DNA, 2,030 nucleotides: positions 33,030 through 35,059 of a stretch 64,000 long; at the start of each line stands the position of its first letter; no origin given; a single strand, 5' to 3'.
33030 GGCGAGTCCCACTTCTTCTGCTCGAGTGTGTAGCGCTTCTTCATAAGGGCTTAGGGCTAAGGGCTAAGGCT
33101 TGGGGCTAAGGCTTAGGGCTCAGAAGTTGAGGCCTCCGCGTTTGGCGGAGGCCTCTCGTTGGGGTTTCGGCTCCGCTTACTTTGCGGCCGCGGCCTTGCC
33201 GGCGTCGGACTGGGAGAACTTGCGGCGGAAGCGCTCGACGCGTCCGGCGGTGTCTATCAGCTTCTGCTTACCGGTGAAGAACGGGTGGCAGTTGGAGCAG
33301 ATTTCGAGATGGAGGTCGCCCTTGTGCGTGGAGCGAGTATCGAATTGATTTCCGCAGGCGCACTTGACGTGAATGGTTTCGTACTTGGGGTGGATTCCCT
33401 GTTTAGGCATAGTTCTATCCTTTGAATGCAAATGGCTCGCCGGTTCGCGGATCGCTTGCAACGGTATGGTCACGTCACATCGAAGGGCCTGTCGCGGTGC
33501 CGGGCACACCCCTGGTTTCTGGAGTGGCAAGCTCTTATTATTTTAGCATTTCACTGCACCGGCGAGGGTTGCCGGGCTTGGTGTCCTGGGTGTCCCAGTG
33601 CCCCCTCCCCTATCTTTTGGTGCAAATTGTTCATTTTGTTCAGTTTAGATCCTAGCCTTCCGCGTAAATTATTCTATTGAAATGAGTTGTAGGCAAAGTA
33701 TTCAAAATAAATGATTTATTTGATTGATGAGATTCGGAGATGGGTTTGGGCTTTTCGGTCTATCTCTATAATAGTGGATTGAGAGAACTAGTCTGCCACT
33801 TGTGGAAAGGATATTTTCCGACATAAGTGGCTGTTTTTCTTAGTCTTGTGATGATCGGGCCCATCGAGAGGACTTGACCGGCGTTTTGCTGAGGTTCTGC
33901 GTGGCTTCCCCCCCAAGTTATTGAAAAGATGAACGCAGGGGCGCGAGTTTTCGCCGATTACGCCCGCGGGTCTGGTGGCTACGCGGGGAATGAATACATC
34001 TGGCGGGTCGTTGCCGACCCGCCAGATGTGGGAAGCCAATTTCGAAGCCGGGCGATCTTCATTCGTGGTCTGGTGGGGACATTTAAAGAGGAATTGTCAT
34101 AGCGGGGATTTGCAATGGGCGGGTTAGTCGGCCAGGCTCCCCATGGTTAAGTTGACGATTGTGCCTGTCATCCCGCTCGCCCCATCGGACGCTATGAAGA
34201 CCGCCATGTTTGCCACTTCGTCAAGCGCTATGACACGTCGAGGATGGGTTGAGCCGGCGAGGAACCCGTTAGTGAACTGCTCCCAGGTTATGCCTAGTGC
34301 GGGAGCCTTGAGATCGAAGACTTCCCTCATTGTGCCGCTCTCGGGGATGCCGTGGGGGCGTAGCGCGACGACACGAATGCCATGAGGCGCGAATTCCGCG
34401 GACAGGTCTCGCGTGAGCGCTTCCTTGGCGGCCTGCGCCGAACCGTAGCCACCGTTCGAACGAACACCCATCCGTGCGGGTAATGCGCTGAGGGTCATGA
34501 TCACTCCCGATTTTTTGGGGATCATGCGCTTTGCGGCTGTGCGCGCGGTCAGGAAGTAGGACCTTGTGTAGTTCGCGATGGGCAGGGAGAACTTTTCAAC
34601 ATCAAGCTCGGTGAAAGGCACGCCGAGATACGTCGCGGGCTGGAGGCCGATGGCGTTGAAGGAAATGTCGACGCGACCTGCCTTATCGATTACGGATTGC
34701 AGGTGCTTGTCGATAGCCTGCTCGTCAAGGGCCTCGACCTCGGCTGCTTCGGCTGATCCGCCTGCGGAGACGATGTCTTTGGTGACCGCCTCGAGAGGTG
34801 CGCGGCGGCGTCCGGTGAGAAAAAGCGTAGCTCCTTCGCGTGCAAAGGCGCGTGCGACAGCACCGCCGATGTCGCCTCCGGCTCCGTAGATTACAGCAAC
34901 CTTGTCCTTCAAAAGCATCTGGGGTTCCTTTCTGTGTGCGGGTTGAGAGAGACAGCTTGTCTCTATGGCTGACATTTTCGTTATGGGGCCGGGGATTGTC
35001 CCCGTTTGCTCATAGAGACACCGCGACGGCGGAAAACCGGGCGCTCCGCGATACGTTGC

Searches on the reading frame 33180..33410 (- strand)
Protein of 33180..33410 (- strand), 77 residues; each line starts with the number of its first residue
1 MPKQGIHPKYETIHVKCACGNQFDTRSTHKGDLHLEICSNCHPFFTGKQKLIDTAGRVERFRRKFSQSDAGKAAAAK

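Call 18: find_encoding_contigs(protein=window:33180-33410:-, flank=10000, max_places=10)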
Protein seq(77 aa) (77 aa): no gene with exactly this product is on record in the collection.

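Call 36: find_homologous_proteins(query=window:33180-33410:-, max_evalue=1e-25)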
Query seq(77 aa) (77 aa): 1633 proteins with E <= 1e-25 among 8000 candidates; the best 120 are listed.
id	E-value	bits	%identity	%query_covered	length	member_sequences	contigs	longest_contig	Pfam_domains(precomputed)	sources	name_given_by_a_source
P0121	6.9e-44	164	95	96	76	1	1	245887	PF01197.24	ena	-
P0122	1.2e-39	151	86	84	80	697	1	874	PF01197.24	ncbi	-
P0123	2.4e-39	150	91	83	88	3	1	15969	PF01197.24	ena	-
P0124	4.8e-39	149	84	100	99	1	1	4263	PF01197.24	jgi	jgi:large subunit ribosomal protein L31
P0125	7.7e-39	148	87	97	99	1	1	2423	PF01197.24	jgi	-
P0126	8.3e-39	148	86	90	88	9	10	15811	PF01197.24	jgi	jgi:large subunit ribosomal protein L31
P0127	1.1e-38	148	84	99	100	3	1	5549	PF01197.24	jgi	jgi:large subunit ribosomal protein L31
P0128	1.2e-38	148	83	99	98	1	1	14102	PF01197.24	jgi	jgi:large subunit ribosomal protein L31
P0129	1.2e-38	148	84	99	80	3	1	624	PF01197.24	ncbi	-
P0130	1.2e-38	148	89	84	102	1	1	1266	PF01197.24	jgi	jgi:large subunit ribosomal protein L31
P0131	1.4e-38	147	84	90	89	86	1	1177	PF01197.24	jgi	jgi:large subunit ribosomal protein L31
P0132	1.8e-38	147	84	99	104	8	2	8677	PF01197.24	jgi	jgi:large subunit ribosomal protein L31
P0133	2.0e-38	147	86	86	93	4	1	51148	PF01197.24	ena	-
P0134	2.0e-38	147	83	90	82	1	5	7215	PF01197.24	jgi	jgi:large subunit ribosomal protein L31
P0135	2.2e-38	147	83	94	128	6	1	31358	PF01197.24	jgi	jgi:large subunit ribosomal protein L31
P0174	1.4e-37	144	82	99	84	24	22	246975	PF01197.24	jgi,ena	jgi:large subunit ribosomal protein L31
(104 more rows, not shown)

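Call 37: find_encoding_contigs(protein=P0121, flank=10000, max_places=3)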
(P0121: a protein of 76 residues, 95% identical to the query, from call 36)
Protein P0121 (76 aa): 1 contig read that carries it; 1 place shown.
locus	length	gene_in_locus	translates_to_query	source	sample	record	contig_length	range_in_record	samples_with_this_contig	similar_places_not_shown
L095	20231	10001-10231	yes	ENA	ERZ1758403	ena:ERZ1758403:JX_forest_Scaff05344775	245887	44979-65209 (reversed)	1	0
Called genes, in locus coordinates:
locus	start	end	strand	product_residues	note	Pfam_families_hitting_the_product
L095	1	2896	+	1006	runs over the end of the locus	PF13510:Fer2_4, PF12837:Fer4_6 (faint), PF10588:NADH-G_4Fe-4S_3, PF00037:Fer4 (faint), PF12838:Fer4_7 (weak), PF04879:Molybdop_Fe4S4, PF00384:Molybdopterin, PF01568:Molydop_binding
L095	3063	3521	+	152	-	-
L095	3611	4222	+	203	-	PF13442:Cytochrome_CBB3, PF00034:Cytochrom_C (weak)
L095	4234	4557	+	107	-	PF18914:DUF5666 (weak)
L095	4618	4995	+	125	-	-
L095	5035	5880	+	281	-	PF00793:DAHP_synth_1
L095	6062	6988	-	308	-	PF00691:OmpA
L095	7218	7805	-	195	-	PF09624:DUF2393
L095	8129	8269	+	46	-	-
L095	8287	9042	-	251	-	PF01695:IstB_IS21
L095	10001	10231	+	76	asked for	PF01197:Ribosomal_L31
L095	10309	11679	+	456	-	PF01207:Dus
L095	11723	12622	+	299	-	PF00903:Glyoxalase, PF18029:Glyoxalase_6 (faint), PF13669:Glyoxalase_4 (faint), PF00903:Glyoxalase (weak)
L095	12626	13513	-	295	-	-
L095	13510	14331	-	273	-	PF03935:SKN1_KRE6_Sbg1 (faint), PF00722:Glyco_hydro_16, PF26113:GH16_XgeA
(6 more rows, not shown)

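Call 38: find_encoding_contigs(protein=P0174, flank=10000, max_places=10)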
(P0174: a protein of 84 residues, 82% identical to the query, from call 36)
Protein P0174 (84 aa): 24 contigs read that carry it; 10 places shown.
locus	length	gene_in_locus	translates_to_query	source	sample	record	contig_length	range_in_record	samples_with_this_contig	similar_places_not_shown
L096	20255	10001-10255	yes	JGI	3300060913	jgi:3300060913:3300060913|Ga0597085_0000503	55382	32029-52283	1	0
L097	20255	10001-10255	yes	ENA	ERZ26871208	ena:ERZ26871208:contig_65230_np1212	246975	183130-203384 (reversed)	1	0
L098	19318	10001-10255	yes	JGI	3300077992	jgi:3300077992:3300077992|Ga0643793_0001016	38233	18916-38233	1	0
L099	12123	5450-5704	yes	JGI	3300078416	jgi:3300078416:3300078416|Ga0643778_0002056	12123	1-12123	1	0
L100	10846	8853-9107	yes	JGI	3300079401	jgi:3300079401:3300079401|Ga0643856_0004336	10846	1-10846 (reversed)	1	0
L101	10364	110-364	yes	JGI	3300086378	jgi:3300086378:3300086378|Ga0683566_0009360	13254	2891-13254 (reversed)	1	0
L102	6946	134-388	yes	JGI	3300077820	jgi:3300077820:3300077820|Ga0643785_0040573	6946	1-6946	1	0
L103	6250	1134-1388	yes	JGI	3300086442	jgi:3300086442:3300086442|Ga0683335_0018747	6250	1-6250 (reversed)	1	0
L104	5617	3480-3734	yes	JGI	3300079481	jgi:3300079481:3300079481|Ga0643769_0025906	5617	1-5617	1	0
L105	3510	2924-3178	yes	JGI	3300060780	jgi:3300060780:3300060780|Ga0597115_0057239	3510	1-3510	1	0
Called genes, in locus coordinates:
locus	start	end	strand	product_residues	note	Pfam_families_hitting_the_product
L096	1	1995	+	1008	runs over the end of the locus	PF13510:Fer2_4, PF12837:Fer4_6 (faint), PF10588:NADH-G_4Fe-4S_3, PF00037:Fer4 (faint), PF12838:Fer4_7, PF04879:Molybdop_Fe4S4, PF00384:Molybdopterin, PF01568:Molydop_binding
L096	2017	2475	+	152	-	-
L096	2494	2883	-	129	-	PF04237:YjbR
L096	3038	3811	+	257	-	PF00793:DAHP_synth_1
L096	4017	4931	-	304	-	PF00691:OmpA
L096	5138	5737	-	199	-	PF09624:DUF2393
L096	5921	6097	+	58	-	-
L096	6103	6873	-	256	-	PF01695:IstB_IS21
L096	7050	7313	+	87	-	-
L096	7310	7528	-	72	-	-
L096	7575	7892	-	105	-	-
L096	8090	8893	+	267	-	PF03400:DDE_Tnp_IS1 (faint)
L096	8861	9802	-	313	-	-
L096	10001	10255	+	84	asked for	PF01197:Ribosomal_L31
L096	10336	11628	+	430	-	PF01207:Dus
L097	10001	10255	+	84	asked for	PF01197:Ribosomal_L31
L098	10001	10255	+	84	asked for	PF01197:Ribosomal_L31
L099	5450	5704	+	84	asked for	PF01197:Ribosomal_L31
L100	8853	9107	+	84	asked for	PF01197:Ribosomal_L31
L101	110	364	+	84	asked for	PF01197:Ribosomal_L31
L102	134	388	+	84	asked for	PF01197:Ribosomal_L31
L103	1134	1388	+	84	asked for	PF01197:Ribosomal_L31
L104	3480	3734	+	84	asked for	PF01197:Ribosomal_L31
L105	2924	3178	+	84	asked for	PF01197:Ribosomal_L31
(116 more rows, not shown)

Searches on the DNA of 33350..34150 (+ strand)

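Call 12: search_rna_families(source=window, start=33350, end=34150, threshold=evalue, max_evalue=10)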
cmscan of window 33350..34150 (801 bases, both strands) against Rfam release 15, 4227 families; matches with E-value up to 10: 8.
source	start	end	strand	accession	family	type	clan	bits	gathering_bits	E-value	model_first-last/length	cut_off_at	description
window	33962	34037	-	RF02243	Xoo8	Gene; sRNA;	-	19.6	90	0.0026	87-167/323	no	Proteobacterial sRNA Xoo8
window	33715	33845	+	RF04338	Plastid-psbJ-2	Cis-reg;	CL00152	17.9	65.6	0.92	1-144/144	no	Plastid-psbJ-2 3UTR RNA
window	33994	34031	+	RF03599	MIR1883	Gene; miRNA;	-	15.7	128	8.8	1-118/118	no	MIR1883 microRNA precursor family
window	33574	33610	+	RF03307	mir-1825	Gene; miRNA;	-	15.3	70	5.6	1-52/52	no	mir-1825 microRNA precursor family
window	33914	34026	-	RF02621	BSnc120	Gene; sRNA;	-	14.1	114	8.3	1-88/88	no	Brucella sRNA 120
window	33549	33592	+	RF03163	c4-a1b1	Gene; antisense;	CL00128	13.4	46.7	1.7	1-53/53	no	a1, b1 targets of C4 antisense RNA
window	33556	33617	+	RF01394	isrK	Gene; sRNA;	-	13.3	50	3.6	1-77/77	no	isrK Hfq binding RNA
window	33998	34027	-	RF02602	BASRCI414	Gene; sRNA;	-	12.8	270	1.7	199-229/229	no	Brucella sRNA CI414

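Call 61: search_dna_similar(query=window:33590-33900:+, collection=plasmids, mode=distant, max_evalue=0.01)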
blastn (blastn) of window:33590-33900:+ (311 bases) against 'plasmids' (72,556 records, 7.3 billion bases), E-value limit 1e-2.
No match.

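Call 62: search_dna_similar(query=window:33590-33900:+, collection=phages, mode=distant, max_evalue=0.01)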
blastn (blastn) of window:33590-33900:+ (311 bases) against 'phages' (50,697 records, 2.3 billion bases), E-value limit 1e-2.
No match.

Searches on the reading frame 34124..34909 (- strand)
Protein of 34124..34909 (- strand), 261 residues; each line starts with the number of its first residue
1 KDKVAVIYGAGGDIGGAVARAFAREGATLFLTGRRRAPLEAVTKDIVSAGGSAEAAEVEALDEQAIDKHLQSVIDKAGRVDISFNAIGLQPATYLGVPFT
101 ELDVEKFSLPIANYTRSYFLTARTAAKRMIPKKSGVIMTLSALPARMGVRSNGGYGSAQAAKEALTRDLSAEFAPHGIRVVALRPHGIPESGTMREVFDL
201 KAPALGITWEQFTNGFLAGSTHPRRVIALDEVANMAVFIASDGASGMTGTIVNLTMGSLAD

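Call 97: search_protein_families(library=pfam, proteins=[window:34124-34909:-], max_evalue=0.001)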
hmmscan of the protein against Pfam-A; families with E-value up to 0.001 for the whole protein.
window:34124-34909:- (261 aa): 2 families
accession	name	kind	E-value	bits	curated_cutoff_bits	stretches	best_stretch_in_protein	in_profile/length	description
PF13561.12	adh_short_C2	-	2.1e-35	122.9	27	1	13-254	7-231/236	Enoyl-(Acyl carrier protein) reductase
PF00106.31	adh_short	-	1.8e-29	103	26.6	1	3-188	1-182/195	short chain dehydrogenase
